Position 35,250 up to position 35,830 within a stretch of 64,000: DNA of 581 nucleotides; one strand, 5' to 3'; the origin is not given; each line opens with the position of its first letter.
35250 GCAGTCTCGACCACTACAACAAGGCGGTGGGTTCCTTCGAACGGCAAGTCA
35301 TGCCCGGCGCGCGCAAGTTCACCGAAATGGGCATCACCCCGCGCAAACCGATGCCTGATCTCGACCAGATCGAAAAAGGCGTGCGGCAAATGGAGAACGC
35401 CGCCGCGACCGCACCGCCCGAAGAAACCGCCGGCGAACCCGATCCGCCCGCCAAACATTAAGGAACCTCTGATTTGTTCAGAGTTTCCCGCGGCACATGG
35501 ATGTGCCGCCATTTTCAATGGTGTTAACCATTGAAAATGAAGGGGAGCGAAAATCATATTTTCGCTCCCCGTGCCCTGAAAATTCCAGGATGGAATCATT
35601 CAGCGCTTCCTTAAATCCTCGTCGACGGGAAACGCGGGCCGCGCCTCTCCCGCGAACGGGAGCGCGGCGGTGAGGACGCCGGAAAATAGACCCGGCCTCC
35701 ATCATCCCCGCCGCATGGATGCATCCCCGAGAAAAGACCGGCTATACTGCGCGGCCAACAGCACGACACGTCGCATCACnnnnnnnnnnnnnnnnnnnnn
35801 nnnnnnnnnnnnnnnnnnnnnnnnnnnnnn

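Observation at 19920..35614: A ~157-bp MITE-like element with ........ terminal inverted repeats in three intergenic copies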

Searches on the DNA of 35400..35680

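Call 39: search_rna_families(source=window, start=35400, end=35680, threshold=evalue, max_evalue=10)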
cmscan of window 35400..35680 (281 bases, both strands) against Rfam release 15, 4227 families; matches with E-value up to 10: 4.
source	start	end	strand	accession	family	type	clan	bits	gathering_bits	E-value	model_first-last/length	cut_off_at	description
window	35654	35671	-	RF02044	CDKN2B-AS_2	Gene; lncRNA;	-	17.6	50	0.15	29-46/46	no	CDKN2B antisense RNA 1 convserved region 2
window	35473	35577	+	RF02431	SpF22_sRNA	Gene; sRNA;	-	15.9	55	0.84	1-140/140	no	Streptococcus sRNA SpF22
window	35510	35578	+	RF02331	TtnuHACA24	Gene; snRNA; snoRNA; HACA-box;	-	13.3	100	8.5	1-127/127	no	Tetrahymena snoRNA TtnuHACA24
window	35491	35507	+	RF04320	RsmV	Gene; sRNA;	CL00106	12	100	0.22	161-177/196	no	RsmV RNA family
